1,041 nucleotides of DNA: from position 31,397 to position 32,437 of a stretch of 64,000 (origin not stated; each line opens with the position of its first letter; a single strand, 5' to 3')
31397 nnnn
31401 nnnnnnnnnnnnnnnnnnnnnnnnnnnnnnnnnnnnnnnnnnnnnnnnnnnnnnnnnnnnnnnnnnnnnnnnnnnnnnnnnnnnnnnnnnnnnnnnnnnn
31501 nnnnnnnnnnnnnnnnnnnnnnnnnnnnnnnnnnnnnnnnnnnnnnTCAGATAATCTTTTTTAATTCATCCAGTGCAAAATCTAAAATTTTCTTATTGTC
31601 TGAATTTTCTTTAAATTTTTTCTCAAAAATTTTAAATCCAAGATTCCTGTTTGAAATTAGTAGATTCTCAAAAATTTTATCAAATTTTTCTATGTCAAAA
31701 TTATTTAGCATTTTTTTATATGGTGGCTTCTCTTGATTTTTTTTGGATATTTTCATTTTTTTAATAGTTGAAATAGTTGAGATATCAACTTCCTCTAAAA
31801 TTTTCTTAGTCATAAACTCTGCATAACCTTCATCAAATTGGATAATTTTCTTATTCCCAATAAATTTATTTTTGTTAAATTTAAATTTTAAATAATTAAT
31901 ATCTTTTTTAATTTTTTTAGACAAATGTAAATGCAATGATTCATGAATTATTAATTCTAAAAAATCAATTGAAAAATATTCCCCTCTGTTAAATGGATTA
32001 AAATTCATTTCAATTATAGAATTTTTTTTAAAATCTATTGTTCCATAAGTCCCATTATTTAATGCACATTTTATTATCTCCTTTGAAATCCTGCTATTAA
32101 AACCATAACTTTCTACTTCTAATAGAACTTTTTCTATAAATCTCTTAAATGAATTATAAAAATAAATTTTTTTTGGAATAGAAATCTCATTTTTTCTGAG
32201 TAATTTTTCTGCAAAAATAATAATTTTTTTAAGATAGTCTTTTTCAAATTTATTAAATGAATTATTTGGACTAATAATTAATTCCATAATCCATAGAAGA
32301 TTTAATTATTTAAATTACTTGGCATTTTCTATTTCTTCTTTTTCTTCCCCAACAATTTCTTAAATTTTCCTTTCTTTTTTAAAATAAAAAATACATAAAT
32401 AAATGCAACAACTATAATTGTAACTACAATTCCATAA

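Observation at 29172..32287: Candidate radical-SAM RiPP cluster 1: precursor with tandem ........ repeats + RRE-containing rSAM/SPASM enzyme + HExxH peptidase + GNAT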

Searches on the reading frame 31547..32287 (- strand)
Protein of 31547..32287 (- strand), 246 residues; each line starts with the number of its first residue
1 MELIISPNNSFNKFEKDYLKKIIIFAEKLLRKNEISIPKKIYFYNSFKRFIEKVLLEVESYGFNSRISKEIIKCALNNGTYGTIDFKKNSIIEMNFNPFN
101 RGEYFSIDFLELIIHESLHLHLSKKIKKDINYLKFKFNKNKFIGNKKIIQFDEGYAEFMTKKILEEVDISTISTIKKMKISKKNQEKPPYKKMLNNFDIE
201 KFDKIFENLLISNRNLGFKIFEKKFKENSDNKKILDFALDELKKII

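Call 3: search_protein_families(library=pfam, proteins=[window:31547-32287:-], max_evalue=0.1)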
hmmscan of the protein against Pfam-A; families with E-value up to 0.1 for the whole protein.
window:31547-32287:- (246 aa): 0 families

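Call 4: search_protein_families(library=ncbifam, proteins=[window:31547-32287:-], max_evalue=0.1)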
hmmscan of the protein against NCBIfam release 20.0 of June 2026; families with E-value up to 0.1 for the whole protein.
window:31547-32287:- (246 aa): 0 families

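Call 19: find_homologous_proteins(query=window:31550-32287:-, max_evalue=0.001)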
Query window:31550-32287:- (246 aa): 49 proteins with E <= 0.001 among 5795 candidates.
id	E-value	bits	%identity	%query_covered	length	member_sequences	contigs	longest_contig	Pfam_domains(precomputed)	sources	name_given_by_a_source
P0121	9.8e-147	505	100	100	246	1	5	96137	-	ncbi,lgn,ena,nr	ncbi:hypothetical protein KAJ87_00185 [Candidatus Pacearchaeota archaeon]|nr:hypothetical protein [C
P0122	5.9e-102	358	73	100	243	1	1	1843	-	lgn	-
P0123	2.1e-97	343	68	100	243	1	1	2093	-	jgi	jgi:Lhr-like helicase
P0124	7.0e-93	329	71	100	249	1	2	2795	-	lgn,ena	-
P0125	8.3e-92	325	68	100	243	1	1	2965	-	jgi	jgi:hypothetical protein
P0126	2.1e-91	324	64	100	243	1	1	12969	-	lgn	-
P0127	8.9e-91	322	67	100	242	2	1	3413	-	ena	-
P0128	3.0e-90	320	66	100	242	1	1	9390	-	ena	-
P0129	1.3e-88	315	65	100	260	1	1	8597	-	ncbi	-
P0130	2.8e-88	314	63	100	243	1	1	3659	-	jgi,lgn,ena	-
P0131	5.6e-88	313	65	100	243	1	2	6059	-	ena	-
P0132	4.7e-87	310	63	100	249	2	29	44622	-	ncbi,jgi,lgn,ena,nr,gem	ncbi:MAG: hypothetical protein BWY36_00440 [Candidatus Diapherotrites archaeon ADurb.Bin253]|jgi:hyp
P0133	7.1e-86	306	65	100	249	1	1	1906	-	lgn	-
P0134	2.0e-85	304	61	100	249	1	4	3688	-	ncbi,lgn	-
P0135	2.5e-84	301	63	100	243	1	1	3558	-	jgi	-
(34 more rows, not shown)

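Call 29: predict_structure(alignment_id=A2)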
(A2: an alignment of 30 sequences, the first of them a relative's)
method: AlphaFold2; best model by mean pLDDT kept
length: 246 residues; sequences in the alignment: 30
mean_pLDDT: 96.5   pTM: 0.92
mean pLDDT of the five models: 96.5, 96.2, 96.1, 95.9, 95.6
residues with pLDDT >= 90: 238; 70-90: 8; 50-70: 0; < 50: 0
segments of 3 or more residues with pLDDT < 50: none
pLDDT, mean of each block of 10 residues (from residue 1): 96 95 98 98 98 98 98 97 98 96 94 99 98 94 98 99 92 93 94 97 97 99 94 98 97
secondary structure, 60 per line:
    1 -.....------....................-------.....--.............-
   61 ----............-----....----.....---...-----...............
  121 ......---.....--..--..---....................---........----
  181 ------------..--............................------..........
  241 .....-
elements in order: E2-6 H13-32 E40-44 H47-59 H65-76 E82-85 E90-94 H106-126 H130-134 H146-165 H169-176 H199-224 H231-245

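Call 76: search_protein_representatives(alignment_id=A2)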
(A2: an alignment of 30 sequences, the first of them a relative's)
Query: 30 sequences, 243 profile positions. Proteins with E-value up to 0.001 (for the whole library): 16; up to 1e-10: 13; up to 1e-30: 8. The best 16 are listed.
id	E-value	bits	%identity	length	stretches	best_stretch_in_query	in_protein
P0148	3.8e-105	367.0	-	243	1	1-243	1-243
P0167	3.6e-85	301.6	-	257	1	2-240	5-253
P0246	2.7e-79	282.3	-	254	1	1-241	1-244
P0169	4.4e-77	275.1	-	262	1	1-242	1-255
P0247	5.7e-70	251.8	-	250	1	1-234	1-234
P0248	4.1e-68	245.7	-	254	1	1-240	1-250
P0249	7.8e-36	140.0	-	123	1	1-116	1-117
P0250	3.5e-33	131.3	-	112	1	133-242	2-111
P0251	1.2e-30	123.1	-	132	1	118-243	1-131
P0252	3.7e-30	121.4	-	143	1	1-101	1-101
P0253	4.4e-30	121.2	-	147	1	106-241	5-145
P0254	6.6e-26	107.5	-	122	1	110-191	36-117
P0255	1.3e-19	86.9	-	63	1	1-63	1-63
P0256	4.2e-09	52.5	-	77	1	176-240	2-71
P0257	1.7e-07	47.3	-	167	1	164-224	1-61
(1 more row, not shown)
